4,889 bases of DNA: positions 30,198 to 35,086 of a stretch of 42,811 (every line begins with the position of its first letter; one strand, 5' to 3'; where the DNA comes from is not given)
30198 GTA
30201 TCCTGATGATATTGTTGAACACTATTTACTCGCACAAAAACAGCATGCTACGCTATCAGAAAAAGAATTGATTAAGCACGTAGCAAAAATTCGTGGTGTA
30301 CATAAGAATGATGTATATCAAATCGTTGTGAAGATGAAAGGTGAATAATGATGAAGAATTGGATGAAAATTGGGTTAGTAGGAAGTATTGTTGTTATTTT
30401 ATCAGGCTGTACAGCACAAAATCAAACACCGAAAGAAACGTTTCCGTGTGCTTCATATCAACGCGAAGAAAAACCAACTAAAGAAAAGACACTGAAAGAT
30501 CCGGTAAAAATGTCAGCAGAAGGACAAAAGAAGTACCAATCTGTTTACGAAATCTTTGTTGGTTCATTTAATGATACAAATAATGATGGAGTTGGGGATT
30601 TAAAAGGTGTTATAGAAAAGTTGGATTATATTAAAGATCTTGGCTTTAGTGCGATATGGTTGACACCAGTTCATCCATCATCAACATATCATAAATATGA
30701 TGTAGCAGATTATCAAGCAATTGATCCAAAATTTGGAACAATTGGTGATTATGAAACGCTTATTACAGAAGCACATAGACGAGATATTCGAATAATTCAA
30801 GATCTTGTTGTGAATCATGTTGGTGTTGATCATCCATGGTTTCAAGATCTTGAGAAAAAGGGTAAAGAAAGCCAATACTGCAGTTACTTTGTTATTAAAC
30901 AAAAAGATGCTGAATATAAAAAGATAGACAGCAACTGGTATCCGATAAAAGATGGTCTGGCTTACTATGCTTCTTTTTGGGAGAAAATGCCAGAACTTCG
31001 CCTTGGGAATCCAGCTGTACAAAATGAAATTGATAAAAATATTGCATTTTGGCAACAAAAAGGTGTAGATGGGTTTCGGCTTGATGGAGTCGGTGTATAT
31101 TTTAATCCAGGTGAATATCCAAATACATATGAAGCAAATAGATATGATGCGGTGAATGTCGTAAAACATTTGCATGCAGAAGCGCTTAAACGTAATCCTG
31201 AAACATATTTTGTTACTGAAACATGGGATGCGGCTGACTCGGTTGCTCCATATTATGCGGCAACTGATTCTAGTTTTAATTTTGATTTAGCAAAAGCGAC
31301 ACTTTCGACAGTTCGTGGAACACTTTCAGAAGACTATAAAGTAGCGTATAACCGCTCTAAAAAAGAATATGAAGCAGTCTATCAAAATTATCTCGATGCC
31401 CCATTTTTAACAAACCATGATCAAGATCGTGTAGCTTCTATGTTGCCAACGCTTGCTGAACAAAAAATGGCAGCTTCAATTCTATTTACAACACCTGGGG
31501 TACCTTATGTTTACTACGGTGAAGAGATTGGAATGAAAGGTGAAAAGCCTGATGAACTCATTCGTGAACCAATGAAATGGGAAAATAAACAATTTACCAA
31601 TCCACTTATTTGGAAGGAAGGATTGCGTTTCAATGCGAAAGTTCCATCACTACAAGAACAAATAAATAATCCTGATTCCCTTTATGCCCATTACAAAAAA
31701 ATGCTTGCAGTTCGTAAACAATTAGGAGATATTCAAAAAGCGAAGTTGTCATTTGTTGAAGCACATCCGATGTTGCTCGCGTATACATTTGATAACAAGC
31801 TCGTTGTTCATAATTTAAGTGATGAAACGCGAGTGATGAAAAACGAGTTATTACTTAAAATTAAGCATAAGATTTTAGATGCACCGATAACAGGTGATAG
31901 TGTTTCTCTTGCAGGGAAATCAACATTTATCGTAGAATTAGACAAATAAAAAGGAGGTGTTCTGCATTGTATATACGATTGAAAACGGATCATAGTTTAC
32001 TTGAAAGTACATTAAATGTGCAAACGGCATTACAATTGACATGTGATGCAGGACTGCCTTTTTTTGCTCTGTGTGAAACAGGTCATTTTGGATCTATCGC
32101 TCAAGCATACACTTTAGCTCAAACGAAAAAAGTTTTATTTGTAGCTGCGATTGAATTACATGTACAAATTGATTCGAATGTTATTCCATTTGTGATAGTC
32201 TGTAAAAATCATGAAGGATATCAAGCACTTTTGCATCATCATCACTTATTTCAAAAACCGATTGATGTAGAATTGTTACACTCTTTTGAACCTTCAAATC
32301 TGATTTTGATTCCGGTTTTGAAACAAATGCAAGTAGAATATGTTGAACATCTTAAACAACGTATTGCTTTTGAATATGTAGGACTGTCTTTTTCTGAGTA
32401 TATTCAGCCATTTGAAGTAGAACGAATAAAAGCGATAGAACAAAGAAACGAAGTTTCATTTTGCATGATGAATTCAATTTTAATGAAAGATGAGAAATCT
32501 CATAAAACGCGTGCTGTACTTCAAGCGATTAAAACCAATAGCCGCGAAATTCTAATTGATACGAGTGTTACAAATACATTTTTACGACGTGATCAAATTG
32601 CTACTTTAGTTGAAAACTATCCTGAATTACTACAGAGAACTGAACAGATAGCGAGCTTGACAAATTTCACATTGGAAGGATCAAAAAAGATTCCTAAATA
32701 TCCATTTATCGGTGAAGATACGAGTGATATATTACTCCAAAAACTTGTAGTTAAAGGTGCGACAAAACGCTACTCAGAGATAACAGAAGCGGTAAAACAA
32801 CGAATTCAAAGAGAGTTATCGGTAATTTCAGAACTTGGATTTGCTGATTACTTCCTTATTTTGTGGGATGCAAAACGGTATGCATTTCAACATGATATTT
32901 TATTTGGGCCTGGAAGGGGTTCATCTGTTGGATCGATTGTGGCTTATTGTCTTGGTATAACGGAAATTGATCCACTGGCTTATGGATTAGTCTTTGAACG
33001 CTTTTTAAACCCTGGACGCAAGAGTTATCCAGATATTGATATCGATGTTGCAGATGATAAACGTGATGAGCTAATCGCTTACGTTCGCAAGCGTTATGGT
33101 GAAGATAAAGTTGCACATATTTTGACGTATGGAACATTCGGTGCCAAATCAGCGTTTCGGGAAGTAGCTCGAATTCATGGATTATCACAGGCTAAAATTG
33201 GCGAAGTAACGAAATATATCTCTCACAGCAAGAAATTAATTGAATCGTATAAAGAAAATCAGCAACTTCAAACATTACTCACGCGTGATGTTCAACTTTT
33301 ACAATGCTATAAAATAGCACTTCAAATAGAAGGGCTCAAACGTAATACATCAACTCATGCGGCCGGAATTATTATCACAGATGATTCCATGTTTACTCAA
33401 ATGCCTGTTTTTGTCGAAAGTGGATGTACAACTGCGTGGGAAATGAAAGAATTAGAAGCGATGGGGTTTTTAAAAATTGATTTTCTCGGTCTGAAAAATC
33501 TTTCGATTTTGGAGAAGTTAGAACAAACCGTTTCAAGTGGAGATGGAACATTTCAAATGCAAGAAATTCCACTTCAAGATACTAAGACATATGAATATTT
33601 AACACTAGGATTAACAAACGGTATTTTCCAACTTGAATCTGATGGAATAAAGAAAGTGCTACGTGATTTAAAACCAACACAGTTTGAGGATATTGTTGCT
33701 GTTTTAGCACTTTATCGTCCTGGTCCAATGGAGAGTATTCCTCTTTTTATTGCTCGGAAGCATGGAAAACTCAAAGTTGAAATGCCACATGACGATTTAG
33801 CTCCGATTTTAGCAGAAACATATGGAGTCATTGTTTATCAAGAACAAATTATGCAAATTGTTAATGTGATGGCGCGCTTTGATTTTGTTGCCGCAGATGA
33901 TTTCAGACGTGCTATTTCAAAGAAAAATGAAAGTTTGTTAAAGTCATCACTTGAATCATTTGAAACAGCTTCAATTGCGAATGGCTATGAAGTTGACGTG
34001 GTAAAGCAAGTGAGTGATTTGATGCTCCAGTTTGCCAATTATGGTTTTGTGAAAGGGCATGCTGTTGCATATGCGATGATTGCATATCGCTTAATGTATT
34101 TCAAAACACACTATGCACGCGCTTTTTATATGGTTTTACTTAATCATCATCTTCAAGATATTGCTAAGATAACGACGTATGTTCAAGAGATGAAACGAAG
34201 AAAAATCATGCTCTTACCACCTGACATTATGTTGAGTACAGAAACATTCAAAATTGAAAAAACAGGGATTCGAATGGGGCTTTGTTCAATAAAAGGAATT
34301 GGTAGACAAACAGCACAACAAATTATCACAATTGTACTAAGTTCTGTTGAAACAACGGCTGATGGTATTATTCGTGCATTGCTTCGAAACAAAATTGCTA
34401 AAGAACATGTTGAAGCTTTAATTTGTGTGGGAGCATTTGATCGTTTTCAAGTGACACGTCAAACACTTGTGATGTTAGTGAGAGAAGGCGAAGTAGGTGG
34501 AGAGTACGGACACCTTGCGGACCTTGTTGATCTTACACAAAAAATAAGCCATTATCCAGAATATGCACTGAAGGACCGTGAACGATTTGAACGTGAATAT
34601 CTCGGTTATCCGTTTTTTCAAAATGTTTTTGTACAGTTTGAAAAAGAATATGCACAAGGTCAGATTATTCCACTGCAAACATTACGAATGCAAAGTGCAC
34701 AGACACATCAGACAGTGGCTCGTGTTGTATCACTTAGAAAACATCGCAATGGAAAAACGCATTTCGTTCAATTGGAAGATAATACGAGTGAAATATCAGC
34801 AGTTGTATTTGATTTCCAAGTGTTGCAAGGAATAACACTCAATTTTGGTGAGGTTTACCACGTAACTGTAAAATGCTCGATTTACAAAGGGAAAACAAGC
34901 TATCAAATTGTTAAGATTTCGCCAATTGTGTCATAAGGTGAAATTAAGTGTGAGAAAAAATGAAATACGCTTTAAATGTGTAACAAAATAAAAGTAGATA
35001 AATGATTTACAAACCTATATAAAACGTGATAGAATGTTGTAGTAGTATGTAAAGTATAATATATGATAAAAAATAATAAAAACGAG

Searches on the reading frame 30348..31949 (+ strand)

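Call 20: search_protein_families(library=pfam, proteins=[window:30348-31949:+], max_evalue=0.0001)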
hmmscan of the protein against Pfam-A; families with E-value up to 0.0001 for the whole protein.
window:30348-31949:+ (533 aa): 1 family
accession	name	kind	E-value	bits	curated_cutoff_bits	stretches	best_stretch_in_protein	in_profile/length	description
PF00128.31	Alpha-amylase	-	3.4e-85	287.4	22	1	69-459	2-440/446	Alpha amylase, catalytic domain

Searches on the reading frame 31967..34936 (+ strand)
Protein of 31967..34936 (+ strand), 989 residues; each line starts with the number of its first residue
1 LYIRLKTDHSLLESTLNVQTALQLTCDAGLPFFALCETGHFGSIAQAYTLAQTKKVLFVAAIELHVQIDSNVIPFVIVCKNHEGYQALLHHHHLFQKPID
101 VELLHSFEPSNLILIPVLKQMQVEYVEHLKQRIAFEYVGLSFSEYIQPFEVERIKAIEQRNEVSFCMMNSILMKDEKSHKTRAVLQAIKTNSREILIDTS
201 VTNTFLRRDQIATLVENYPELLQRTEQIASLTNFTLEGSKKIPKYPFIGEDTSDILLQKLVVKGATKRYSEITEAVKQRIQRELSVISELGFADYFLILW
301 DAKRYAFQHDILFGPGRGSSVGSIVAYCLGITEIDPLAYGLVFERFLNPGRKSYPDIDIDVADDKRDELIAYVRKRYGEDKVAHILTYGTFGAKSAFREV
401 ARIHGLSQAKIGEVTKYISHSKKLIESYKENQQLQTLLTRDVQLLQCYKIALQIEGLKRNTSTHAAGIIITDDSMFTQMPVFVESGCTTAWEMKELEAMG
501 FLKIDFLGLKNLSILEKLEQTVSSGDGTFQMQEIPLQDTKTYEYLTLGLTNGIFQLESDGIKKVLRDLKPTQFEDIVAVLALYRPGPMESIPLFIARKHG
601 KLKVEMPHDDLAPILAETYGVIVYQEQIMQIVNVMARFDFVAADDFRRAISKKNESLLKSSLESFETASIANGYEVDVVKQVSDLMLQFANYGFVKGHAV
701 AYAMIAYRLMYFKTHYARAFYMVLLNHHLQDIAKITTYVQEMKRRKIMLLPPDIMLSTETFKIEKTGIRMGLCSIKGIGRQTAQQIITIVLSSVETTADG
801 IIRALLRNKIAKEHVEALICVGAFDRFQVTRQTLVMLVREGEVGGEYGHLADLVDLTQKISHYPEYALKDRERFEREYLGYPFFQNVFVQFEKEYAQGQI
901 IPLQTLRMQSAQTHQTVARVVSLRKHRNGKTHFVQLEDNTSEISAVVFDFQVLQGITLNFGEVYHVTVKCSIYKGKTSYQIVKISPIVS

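Call 20: search_protein_families(library=pfam, proteins=[window:31967-34936:+], max_evalue=0.0001)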
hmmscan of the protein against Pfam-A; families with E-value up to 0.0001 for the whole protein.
window:31967-34936:+ (989 aa): 5 families
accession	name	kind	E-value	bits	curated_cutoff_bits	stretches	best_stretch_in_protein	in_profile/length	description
PF07733.18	DNA_pol3_alpha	-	6.8e-85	285.2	23.9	1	257-508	3-260/260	Bacterial DNA polymerase III alpha NTPase domain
PF17657.6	DNA_pol3_finger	-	2.2e-53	180.4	22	1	511-672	1-165/166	Bacterial DNA polymerase III alpha subunit finger domain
PF14579.12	HHH_6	-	4.5e-15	56.1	25.6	1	747-834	2-90/90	Helix-hairpin-helix motif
PF02811.25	PHP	-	2.8e-05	25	26.4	1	4-94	3-94/164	PHP domain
PF01336.31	tRNA_anti-codon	-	5.3e-05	23.5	27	0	917-981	4-67/75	OB-fold nucleic acid binding domain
